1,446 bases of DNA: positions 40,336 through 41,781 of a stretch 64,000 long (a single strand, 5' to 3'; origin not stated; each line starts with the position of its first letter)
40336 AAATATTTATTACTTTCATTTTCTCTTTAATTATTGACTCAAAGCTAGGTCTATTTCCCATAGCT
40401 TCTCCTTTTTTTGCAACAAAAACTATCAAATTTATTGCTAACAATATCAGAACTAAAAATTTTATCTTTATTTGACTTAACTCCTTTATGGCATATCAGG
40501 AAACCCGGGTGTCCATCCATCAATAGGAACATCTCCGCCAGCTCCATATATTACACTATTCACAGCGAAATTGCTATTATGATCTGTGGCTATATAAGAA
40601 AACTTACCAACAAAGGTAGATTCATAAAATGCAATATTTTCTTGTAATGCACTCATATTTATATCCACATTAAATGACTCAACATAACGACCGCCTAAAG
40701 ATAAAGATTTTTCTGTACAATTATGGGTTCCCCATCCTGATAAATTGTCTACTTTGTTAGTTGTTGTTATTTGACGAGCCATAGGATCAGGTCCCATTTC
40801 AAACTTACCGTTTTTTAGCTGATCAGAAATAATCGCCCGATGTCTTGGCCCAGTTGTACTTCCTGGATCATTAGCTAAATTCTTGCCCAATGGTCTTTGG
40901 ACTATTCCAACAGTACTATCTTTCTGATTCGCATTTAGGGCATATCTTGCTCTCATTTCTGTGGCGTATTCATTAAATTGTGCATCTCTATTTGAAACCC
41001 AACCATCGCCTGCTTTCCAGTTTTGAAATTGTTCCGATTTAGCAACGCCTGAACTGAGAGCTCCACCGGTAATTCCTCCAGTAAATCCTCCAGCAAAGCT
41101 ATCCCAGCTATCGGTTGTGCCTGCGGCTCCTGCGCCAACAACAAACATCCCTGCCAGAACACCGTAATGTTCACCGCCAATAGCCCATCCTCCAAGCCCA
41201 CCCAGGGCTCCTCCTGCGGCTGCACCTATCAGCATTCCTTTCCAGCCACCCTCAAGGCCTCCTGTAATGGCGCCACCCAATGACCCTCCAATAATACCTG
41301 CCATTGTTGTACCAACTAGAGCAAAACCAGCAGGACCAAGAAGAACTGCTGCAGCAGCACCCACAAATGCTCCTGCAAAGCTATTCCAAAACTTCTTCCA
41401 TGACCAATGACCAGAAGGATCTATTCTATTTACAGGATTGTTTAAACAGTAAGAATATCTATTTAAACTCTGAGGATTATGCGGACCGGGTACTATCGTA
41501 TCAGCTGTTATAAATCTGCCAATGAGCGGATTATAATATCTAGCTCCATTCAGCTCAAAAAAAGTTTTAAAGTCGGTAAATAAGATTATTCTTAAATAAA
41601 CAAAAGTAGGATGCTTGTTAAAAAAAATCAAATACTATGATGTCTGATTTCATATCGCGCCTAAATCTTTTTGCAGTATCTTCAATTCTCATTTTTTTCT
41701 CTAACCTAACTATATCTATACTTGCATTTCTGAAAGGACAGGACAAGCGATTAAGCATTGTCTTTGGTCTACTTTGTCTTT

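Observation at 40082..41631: Orphan RHS C-terminal toxin cassette (core tail, glycine-zipper region and unknown CT domain) with a candidate immunity gene, jammed 5 bp from a divergent kinase gene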

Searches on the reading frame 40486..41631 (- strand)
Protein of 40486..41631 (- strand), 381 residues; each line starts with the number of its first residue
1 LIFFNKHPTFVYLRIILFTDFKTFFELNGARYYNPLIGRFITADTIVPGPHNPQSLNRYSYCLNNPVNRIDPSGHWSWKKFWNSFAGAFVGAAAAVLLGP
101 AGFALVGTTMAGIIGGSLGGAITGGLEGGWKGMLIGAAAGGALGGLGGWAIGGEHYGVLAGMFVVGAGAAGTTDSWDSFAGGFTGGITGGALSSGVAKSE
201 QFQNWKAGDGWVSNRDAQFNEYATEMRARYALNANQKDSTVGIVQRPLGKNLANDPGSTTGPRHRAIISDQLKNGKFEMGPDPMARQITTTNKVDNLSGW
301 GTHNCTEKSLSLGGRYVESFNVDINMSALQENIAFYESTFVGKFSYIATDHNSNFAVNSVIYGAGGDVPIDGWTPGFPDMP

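Call 3: search_protein_families(library=pfam, proteins=[window:40486-41631:-], max_evalue=1)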
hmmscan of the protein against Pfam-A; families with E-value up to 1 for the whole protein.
window:40486-41631:- (381 aa): 0 families

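Call 4: search_protein_families(library=ncbifam, proteins=[window:40486-41631:-], max_evalue=1)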
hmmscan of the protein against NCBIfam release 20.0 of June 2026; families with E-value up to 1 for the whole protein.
window:40486-41631:- (381 aa): 2 families
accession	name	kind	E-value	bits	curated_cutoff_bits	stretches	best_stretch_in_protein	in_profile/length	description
TIGR03696.1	Rhs_assc_core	domain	8.1e-15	55.1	32.5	1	27-75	32-76/76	RHS repeat-associated core domain-containing protein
NF041261.1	RHS_core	equivalog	0.0033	15.3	2000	1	27-74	1218-1260/1261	RHS element core protein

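Call 7: search_protein_families(library=padloc, proteins=[window:40486-41631:-], max_evalue=1)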
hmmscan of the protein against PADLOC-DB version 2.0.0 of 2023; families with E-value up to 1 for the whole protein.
window:40486-41631:- (381 aa): 0 families

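Call 8: search_solved_structures(query=window:40486-41631:-, max_evalue=10)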
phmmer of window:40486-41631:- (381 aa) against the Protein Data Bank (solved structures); distinct sequences matched with E-value up to 10: 16.
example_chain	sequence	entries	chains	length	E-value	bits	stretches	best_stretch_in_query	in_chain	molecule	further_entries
7q97_A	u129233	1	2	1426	0.0068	18.8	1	18-108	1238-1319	Rhs family protein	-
8h8a_A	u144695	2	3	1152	0.0098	18.3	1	19-74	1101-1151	Putative Rhs-family protein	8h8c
8h8b_A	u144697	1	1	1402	0.069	15.5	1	19-75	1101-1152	Putative Rhs-family protein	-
6suq_A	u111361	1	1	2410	0.23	13.7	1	28-75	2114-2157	TcdB2,TccC3,Genome polyprotein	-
6sup_A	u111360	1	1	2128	0.28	13.5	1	28-74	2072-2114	TcdB2,TccC3,Cell division control protein 42 homolog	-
6h6e_F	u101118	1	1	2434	0.3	13.3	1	28-74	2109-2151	TcdB2,TccC3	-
6suf_F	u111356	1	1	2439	0.3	13.3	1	28-74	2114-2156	TcdB2,TccC3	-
6h6g_A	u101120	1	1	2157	0.39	13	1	28-74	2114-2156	TcdB2,TccC3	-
4o9x_A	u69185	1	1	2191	0.39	13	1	28-74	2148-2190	TcdB2, TccC3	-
9bn7_D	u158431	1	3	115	0.61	12.3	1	304-369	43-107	VNARC4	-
9c4k_Q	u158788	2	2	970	0.79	12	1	28-75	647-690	Toxin subunit YenC2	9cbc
2jrd_A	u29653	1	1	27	1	11.6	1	118-138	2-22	Hemagglutinin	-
9o5w_B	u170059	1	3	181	1.8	10.8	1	117-144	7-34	Hemagglutinin HA2 chain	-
2kxa_A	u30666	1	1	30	2.4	10.4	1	118-141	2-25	Haemagglutinin HA2 CHAIN PEPTIDE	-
6rwa_A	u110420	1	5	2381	5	9.3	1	126-171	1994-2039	TcdA4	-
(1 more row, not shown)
